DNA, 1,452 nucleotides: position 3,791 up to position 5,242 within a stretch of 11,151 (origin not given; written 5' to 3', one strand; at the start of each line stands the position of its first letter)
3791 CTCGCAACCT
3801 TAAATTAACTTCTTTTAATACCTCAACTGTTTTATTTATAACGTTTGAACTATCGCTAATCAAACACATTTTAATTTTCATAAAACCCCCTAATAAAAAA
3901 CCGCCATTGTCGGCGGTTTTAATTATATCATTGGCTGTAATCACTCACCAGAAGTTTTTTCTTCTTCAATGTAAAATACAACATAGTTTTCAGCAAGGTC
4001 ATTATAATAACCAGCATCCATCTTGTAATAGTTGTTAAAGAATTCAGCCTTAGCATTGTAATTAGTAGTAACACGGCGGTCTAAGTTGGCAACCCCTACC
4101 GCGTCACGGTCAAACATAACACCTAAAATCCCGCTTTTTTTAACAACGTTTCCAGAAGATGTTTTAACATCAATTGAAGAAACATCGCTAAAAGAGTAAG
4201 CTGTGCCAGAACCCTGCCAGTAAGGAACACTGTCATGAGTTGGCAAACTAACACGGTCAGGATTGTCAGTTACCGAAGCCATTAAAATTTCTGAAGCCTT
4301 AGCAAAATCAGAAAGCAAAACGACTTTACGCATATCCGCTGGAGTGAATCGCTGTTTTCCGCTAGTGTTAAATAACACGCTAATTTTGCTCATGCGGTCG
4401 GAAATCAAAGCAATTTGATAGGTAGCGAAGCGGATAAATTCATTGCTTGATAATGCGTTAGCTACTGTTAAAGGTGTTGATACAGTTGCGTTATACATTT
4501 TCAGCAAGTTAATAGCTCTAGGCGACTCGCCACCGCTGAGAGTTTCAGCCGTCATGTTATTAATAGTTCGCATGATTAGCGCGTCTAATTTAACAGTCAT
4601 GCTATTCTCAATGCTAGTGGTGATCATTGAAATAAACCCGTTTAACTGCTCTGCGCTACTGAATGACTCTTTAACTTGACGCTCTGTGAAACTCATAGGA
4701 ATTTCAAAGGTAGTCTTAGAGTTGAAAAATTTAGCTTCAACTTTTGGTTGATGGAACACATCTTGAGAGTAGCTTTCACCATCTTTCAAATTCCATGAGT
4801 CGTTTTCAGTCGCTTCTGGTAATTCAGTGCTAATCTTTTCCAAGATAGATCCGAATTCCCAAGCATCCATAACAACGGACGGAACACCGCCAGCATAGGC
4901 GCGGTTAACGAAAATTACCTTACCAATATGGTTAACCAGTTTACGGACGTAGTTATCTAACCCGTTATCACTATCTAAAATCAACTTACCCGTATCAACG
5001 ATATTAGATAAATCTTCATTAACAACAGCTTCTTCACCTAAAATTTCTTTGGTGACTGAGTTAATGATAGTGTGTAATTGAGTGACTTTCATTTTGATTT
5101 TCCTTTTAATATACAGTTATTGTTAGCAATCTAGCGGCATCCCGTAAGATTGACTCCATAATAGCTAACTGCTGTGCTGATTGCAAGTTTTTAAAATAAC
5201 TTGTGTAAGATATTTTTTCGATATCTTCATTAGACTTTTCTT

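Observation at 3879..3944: Terminator hairpin and a perfect extended -10 element packed into the gap after the putative capsid gene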

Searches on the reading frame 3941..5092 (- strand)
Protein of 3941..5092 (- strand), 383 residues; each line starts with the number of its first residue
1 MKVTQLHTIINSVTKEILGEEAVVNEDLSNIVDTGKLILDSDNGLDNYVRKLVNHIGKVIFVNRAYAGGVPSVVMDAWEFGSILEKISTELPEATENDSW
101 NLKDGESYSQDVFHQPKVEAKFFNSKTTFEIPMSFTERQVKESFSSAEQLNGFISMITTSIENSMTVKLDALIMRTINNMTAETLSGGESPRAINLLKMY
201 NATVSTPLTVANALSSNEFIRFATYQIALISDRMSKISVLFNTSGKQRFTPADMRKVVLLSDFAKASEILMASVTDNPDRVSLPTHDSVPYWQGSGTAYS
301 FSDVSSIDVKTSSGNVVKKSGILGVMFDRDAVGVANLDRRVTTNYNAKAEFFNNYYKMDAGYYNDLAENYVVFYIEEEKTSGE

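Call 7: search_protein_families(library=phrogs, proteins=[window:3941-5092:-], max_evalue=0.001)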
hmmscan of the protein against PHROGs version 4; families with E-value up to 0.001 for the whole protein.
window:3941-5092:- (383 aa): 1 family
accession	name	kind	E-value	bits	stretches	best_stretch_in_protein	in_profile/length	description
phrog_2006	-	head and packaging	1.6e-52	179.8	1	2-379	6-379/385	major head protein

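Call 8: search_protein_families(library=pfam, proteins=[window:3941-5092:-], max_evalue=0.01)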
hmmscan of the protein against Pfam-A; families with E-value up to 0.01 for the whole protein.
window:3941-5092:- (383 aa): 1 family
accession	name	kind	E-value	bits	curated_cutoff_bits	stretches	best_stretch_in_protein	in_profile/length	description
PF25622.1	Phi29_MCP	-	6.5e-65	220.1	27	1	10-374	1-323/323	Phi29-like phage major capsid protein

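Call 10: search_dna_similar(query=window:3941-5092:-, collection=phages, mode=protein, max_rows=40)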
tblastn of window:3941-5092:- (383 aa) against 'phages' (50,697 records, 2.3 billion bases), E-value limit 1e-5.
Records with a match: 21; places in all: 21; records where one place covers at least 80% of the query: 18.
Best place of each record, by identity: 60-80% 11; <60% 10.
By first word of the organism name: Bacteriophage 8; Salmonella 7; Amedibacillus 2; Pectobacterium 1; Acinetobacter 1; Enterobacter 1; Vibrio 1.
By host as written in the record: - 10; Salmonella enterica subsp. enterica serovar Enteritidis PT1 4; Salmonella enterica subsp. enterica serovar Enteritidis 2; Amedibacillus_QUJU_s CSC70 2; Pectobacterium sp. 1; Salmonella enterica subsp. enterica serovar Kentucky 1; Enterobacter hormaechei 156 1.
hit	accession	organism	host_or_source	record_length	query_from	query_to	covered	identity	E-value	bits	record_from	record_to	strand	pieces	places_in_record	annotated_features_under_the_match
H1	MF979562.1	Pectobacterium phage DU_PP_III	Pectobacterium sp.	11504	1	377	98%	73.2%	0e+0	608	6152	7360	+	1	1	hypothetical protein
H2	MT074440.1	Salmonella phage assan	Salmonella enterica subsp. enterica ...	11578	1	377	98%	66.7%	2e-174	544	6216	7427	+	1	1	hypothetical protein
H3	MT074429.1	Salmonella phage astrithr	Salmonella enterica subsp. enterica ...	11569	1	377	98%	66.4%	3e-174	544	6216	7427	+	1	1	hypothetical protein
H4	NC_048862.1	Salmonella phage astrithr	Salmonella enterica subsp. enterica ...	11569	1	377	98%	66.4%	3e-174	544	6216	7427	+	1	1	major head protein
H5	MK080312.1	Salmonella phage Astrid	Salmonella enterica subsp. enterica ...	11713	1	377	98%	66.2%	4e-174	543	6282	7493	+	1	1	putative major head protein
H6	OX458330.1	Acinetobacter phage Phanie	wastewater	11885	1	381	99%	65.4%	3e-170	532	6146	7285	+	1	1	putative major head protein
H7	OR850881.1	Salmonella phage S.Kent 1-2-1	Salmonella enterica subsp. enterica ...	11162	1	377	98%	65.9%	4e-174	543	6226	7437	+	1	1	record has no annotation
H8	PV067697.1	Enterobacter phage Entb_47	Enterobacter hormaechei 156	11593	1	377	98%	64.9%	2e-169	530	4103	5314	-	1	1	hypothetical protein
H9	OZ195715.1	Vibrio phage K58 g2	Seawater and oysters mix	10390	1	377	98%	62.6%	5e-164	514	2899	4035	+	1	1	major head protein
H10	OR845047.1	Salmonella phage S.Ent 1-35-3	Salmonella enterica subsp. enterica ...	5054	125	377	66%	63.3%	4e-108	353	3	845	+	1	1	record has no annotation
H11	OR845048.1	Salmonella phage S.Ent 1-35-3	Salmonella enterica subsp. enterica ...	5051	125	377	66%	63.0%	9e-108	352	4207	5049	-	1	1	record has no annotation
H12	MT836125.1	Bacteriophage sp.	human fecal samples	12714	3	377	98%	36.3%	3e-65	230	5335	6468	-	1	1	record has no annotation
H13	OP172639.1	Amedibacillus phage AD70P3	Amedibacillus_QUJU_s CSC70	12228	1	377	98%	31.9%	1e-53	196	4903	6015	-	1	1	hypothetical protein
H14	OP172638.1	Amedibacillus phage AD70P2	Amedibacillus_QUJU_s CSC70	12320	1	377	98%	31.4%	5e-52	192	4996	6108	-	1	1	hypothetical protein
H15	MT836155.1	Bacteriophage sp.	human fecal samples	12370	1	376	98%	30.9%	2e-57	207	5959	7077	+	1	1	record has no annotation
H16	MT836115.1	Bacteriophage sp.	human fecal samples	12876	3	377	98%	25.8%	7e-17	88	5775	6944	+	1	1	record has no annotation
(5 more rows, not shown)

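Call 12: get_annotated_region(hit=H1, flank=8000)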
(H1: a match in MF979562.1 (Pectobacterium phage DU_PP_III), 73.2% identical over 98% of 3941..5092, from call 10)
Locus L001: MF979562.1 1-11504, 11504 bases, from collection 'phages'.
description: Pectobacterium phage DU_PP_III, complete genome.
organism: Pectobacterium phage DU_PP_III (NCBI taxid 2041490)
taxonomy: Viruses; Duplodnaviria; Heunggongvirae; Uroviricota; Caudoviricetes; Astrithrvirus
host: Pectobacterium sp.; source: -; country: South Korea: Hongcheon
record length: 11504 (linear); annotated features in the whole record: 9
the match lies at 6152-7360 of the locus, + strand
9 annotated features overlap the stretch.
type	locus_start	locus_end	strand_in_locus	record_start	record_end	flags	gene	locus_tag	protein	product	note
repeat_region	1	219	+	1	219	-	-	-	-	-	long terminal repeat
CDS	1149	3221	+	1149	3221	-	-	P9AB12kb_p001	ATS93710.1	DNA polymerase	-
CDS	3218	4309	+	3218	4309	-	-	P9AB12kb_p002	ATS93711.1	DNA encapsidation protein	-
CDS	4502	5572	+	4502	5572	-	-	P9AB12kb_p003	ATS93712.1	hypothetical protein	-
CDS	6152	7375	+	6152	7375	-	-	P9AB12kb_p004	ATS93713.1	hypothetical protein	-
CDS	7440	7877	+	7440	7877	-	-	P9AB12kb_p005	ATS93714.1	hypothetical protein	-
CDS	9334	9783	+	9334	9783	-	-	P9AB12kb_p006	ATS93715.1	Exo-glucosaminidase lytG precursor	-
CDS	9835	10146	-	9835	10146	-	-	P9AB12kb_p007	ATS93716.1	hypothetical protein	-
repeat_region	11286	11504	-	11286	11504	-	-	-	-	-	long terminal repeat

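Call 13: get_annotated_region(hit=H4, flank=8000)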
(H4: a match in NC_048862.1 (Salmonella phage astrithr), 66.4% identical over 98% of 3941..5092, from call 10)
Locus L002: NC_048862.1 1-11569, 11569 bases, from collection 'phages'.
description: Salmonella phage astrithr, complete genome.
organism: Salmonella phage astrithr (NCBI taxid 2713276)
taxonomy: Viruses; Duplodnaviria; Heunggongvirae; Uroviricota; Caudoviricetes; Astrithrvirus; Astrithrvirus astrithr
host: Salmonella enterica subsp. enterica serovar Enteritidis PT1; source: wastewater; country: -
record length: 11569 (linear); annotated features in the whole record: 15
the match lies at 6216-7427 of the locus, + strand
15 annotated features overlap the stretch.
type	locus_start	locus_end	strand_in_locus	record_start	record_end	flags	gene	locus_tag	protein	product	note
CDS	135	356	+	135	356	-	-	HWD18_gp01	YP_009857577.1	hypothetical protein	-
CDS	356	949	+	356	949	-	-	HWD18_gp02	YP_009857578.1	hypothetical protein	-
CDS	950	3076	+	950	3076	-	-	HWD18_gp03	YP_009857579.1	DNA polymerase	PVOGs: VOG0334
CDS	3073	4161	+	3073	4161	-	-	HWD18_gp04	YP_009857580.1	terminase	PVOGs: VOG0639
CDS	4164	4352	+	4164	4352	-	-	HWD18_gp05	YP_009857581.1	hypothetical protein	-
CDS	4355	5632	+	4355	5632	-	-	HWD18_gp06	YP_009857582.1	upper collar connector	PVOGs: VOG0644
CDS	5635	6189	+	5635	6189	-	-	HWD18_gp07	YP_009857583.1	hypothetical protein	-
CDS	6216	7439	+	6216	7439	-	-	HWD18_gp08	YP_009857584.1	major head protein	-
CDS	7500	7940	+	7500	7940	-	-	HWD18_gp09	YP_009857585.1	hypothetical protein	-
CDS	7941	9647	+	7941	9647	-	-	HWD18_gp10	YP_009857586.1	hypothetical protein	-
CDS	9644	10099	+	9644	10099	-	-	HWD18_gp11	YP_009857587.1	endolysin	-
CDS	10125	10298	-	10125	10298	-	-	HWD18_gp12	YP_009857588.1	hypothetical protein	-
CDS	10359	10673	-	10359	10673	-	-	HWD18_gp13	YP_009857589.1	hypothetical protein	-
CDS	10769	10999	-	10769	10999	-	-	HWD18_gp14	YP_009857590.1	hypothetical protein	-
CDS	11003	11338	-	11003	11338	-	-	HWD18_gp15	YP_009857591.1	hypothetical protein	-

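Call 14: get_annotated_region(hit=H6, flank=8000)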
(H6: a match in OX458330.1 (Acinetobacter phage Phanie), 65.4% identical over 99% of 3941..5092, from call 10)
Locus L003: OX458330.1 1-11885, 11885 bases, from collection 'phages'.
description: Acinetobacter phage Phanie genome assembly, chromosome: Phanie.
organism: Acinetobacter phage Phanie (NCBI taxid 3029265)
taxonomy: Viruses; Duplodnaviria; Heunggongvirae; Uroviricota; Caudoviricetes; Astrithrvirus
host: -; source: wastewater; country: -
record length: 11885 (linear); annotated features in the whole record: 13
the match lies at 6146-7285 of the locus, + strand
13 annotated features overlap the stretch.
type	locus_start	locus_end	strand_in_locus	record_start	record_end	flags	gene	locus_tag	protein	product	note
CDS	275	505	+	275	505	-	-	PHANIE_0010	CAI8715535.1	hypothetical protein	-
CDS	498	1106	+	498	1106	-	-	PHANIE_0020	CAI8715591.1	hypothetical protein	-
CDS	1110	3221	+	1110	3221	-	-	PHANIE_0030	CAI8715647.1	DNA polymerase, phage-associated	-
CDS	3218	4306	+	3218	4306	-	-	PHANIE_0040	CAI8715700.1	Phage DNA packaging ATPase podovirus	-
CDS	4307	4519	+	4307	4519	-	-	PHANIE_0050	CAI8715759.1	hypothetical protein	-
CDS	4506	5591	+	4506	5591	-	-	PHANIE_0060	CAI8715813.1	Phage collar connector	-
CDS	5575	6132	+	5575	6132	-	-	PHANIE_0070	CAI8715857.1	hypothetical protein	-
CDS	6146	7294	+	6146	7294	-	-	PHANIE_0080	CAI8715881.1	putative major head protein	-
CDS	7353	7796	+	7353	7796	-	-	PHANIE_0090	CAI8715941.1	putative tail knob protein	-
CDS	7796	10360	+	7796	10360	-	-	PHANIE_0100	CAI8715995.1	poly(beta-D-mannuronate) lyase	-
CDS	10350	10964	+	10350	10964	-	-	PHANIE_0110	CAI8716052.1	N-acetylmuramoyl-L-alanine amidase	-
CDS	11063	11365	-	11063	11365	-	-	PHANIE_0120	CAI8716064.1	hypothetical protein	-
CDS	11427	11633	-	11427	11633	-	-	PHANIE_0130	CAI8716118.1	hypothetical protein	-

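Call 18: get_annotated_region(hit=H8, flank=8000)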
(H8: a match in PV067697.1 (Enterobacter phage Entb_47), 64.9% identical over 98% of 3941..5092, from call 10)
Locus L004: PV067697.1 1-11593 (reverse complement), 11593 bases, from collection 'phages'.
description: Enterobacter phage Entb_47, complete genome.
organism: Enterobacter phage Entb_47 (NCBI taxid 3394619)
taxonomy: Viruses
host: Enterobacter hormaechei 156; source: wastewater; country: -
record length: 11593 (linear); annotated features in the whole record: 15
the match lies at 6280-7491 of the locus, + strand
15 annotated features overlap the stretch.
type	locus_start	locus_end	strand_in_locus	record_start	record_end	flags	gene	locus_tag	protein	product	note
CDS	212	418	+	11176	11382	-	-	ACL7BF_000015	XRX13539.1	hypothetical protein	-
CDS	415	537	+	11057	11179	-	-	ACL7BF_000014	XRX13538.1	hypothetical protein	-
CDS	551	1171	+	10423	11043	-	-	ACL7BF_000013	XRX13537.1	hypothetical protein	-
CDS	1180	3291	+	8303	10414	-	-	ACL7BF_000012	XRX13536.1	hypothetical protein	-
CDS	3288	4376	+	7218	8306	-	-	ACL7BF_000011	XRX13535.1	hypothetical protein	-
CDS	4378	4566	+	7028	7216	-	-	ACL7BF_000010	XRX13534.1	hypothetical protein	-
CDS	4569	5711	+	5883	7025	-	-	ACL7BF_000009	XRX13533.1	hypothetical protein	-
CDS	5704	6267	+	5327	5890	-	-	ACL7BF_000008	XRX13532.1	hypothetical protein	-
CDS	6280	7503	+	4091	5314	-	-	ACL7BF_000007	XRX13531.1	hypothetical protein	-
CDS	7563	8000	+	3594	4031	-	-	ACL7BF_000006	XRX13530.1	hypothetical protein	-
CDS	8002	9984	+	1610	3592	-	-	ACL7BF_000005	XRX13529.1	hypothetical protein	-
CDS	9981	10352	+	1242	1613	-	-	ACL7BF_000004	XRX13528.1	L-alanyl-D-glutamate peptidase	-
CDS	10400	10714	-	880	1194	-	-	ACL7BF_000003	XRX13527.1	hypothetical protein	-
CDS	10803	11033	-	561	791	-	-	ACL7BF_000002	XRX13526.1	hypothetical protein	-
CDS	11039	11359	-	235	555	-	-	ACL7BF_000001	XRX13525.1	hypothetical protein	-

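Call 19: get_annotated_region(hit=H9, flank=8000)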
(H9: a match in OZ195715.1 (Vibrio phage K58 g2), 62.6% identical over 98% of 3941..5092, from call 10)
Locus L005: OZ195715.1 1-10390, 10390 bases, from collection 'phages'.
description: Vibrio phage K58 g2 genome assembly, chromosome: VPK58_g2_1.
organism: Vibrio phage K58 g2 (NCBI taxid 3105776)
taxonomy: Viruses
host: -; source: Seawater and oysters mix; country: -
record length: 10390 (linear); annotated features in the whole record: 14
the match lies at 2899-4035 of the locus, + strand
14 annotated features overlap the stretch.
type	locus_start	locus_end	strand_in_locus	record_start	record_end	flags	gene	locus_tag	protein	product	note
CDS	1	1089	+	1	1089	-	-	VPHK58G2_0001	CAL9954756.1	terminase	-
CDS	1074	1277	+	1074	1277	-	-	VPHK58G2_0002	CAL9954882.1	hypothetical protein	-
CDS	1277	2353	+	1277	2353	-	-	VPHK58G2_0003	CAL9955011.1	hypothetical protein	-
CDS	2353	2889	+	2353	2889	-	-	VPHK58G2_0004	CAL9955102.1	hypothetical protein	-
CDS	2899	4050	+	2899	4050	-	-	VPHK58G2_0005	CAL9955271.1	major head protein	-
CDS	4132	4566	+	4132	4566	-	-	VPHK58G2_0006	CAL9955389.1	hypothetical protein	-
CDS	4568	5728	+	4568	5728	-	-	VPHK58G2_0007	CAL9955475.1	hypothetical protein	-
CDS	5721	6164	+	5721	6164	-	-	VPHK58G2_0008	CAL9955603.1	endolysin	-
CDS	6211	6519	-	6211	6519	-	-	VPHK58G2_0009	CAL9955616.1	hypothetical protein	-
CDS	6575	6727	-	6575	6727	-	-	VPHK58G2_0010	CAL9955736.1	hypothetical protein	-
CDS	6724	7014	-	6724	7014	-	-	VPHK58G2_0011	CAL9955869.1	hypothetical protein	-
CDS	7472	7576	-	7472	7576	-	-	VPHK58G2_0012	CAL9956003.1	hypothetical protein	-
CDS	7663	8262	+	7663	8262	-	-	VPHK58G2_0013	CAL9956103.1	hypothetical protein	-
CDS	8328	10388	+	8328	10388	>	-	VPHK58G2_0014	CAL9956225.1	DNA polymerase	-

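Call 21: find_related_loci(query=window:3941-5092:-, collection=viral_contigs, flank=3000)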
Query window:3941-5092:- (383 aa) in viral_contigs; peptide patterns used: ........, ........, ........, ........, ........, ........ (x = any residue, [..] = any of these).
306 stretches matched a pattern; 292 encode a relative of the query (tblastn E <= 1e-3); the best 80 are kept; 80 distinct loci.
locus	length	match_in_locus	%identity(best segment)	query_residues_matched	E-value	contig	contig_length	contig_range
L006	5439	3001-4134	81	1-377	0e+0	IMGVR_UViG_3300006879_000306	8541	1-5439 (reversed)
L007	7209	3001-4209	71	1-379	0e+0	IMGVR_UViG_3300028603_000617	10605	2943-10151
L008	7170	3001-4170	68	1-375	0e+0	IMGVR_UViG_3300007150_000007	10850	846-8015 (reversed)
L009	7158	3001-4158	68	1-375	1e-177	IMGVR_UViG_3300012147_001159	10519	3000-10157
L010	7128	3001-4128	66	1-377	3e-173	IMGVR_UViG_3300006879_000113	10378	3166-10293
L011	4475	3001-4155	65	1-375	4e-174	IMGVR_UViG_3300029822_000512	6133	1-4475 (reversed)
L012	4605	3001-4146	68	1-369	6e-173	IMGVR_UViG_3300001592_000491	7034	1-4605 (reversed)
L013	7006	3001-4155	66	1-375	9e-171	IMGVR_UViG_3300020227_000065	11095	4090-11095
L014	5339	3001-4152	64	1-375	8e-170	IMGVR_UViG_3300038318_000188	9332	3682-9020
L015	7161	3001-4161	64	1-375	1e-167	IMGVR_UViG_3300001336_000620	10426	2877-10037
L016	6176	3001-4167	63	1-377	3e-167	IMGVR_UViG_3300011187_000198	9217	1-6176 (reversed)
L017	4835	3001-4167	63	1-377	3e-167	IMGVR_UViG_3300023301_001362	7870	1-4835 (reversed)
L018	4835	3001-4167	62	1-377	1e-165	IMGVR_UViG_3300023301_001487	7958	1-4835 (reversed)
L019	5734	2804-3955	63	1-374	1e-165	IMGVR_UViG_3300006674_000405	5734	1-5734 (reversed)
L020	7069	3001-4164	61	1-375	8e-164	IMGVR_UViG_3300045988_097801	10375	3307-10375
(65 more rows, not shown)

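Call 34: find_related_loci(query=window:3941-5092:-, collection=metagenome_contigs, flank=2500)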
Query window:3941-5092:- (383 aa) in metagenome_contigs; peptide patterns used: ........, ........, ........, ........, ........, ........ (x = any residue, [..] = any of these).
510 stretches matched a pattern; 377 encode a relative of the query (tblastn E <= 1e-3); the best 80 are kept; 80 distinct loci.
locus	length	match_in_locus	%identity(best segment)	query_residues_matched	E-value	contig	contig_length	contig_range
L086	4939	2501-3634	81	1-377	0e+0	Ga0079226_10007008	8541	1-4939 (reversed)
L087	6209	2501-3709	71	1-379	0e+0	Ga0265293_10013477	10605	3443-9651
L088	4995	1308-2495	70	1-378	0e+0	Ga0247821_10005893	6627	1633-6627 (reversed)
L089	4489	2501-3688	70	1-378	0e+0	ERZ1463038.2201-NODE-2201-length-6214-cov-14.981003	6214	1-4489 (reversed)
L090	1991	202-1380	70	1-375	0e+0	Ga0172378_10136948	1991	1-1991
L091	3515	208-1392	67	1-377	0e+0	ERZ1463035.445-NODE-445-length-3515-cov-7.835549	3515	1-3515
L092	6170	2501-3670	69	1-375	0e+0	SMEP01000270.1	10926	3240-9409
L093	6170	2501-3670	67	1-375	4e-180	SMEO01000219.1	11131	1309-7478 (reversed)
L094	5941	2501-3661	68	1-375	2e-180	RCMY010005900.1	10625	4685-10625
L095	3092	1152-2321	68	1-375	0e+0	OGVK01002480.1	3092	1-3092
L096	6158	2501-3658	68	1-375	1e-177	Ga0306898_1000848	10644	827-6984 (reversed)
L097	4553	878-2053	67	1-375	7e-180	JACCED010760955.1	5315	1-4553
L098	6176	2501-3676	65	1-378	1e-175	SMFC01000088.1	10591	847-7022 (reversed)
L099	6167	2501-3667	65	1-375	1e-173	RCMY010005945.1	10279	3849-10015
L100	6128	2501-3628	66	1-377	2e-173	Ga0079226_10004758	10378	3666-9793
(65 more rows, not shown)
